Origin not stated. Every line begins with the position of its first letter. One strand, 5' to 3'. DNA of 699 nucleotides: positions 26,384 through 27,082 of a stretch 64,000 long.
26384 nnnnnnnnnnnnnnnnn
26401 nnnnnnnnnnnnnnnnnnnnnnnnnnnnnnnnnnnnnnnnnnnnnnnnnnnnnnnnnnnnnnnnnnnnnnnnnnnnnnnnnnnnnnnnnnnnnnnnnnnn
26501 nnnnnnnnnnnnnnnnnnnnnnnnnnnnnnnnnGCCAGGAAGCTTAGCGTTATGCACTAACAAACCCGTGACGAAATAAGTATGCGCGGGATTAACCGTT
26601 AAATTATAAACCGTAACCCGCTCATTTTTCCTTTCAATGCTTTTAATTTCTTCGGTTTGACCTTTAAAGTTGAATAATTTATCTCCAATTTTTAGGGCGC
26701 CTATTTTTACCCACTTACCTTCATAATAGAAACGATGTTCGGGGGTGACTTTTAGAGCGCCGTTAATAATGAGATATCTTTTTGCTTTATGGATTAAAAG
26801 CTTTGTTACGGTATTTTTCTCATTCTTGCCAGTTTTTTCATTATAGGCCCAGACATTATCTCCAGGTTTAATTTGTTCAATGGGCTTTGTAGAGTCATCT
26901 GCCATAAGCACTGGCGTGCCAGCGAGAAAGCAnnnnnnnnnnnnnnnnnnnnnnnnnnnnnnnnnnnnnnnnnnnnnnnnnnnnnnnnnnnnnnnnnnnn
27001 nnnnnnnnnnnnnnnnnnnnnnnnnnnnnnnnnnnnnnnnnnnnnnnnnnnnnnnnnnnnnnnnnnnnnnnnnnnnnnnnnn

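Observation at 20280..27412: Tandemly duplicated pilin-like + Hint-domain + PilX-like adhesin module: a candidate self-processing type IV pilus/pseudopilus system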

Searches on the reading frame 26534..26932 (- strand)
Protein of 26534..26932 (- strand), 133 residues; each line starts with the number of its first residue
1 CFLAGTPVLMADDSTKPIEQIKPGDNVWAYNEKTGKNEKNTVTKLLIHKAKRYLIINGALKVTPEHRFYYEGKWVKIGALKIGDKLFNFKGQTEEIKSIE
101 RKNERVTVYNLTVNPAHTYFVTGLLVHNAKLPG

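Call 43: search_solved_structures(query=window:26534-26932:-, max_evalue=0.01, show_alignments=2)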
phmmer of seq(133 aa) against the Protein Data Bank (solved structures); distinct sequences matched with E-value up to 0.01: 14.
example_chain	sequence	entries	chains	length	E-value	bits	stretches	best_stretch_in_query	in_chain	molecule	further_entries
2lwy_A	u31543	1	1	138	7.6e-14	55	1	2-128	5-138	BACTERIAL INTEIN-LIKE DOMAIN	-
6y75_A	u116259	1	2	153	1.5e-08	37.9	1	2-129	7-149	NAD(P)(+)--arginine ADP-ribosyltransferase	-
6tmm_AAA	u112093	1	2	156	1.6e-08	37.8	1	2-129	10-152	NAD(P)(+)--arginine ADP-ribosyltransferase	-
6tmm_BBB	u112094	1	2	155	1.6e-08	37.8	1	2-129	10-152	NAD(P)(+)--arginine ADP-ribosyltransferase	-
6y75_B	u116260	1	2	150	2e-08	37.4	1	2-128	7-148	NAD(P)(+)--arginine ADP-ribosyltransferase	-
8w20_A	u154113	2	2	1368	4.7e-08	36.3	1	2-129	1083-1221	Intein C-terminal splicing domain-containing protein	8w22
3ifj_A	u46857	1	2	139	0.0014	21.8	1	57-128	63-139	Endonuclease PI-MtuI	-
2in0_A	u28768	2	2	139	0.0034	20.5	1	57-128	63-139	Endonuclease PI-MtuI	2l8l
4o1r_A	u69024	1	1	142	0.0047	20.1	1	15-128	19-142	Replicative DNA helicase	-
2in8_A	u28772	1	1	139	0.0049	20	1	57-128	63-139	Endonuclease PI-MtuI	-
2in9_A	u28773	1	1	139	0.005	20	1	57-128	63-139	Endonuclease PI-MtuI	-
3igd_A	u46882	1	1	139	0.0052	19.9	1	57-128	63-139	Endonuclease PI-MtuI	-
5i0a_A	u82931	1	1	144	0.0053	19.9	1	57-130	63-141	Intein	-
5k08_A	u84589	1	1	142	0.009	19.2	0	57-128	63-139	RecA mini intein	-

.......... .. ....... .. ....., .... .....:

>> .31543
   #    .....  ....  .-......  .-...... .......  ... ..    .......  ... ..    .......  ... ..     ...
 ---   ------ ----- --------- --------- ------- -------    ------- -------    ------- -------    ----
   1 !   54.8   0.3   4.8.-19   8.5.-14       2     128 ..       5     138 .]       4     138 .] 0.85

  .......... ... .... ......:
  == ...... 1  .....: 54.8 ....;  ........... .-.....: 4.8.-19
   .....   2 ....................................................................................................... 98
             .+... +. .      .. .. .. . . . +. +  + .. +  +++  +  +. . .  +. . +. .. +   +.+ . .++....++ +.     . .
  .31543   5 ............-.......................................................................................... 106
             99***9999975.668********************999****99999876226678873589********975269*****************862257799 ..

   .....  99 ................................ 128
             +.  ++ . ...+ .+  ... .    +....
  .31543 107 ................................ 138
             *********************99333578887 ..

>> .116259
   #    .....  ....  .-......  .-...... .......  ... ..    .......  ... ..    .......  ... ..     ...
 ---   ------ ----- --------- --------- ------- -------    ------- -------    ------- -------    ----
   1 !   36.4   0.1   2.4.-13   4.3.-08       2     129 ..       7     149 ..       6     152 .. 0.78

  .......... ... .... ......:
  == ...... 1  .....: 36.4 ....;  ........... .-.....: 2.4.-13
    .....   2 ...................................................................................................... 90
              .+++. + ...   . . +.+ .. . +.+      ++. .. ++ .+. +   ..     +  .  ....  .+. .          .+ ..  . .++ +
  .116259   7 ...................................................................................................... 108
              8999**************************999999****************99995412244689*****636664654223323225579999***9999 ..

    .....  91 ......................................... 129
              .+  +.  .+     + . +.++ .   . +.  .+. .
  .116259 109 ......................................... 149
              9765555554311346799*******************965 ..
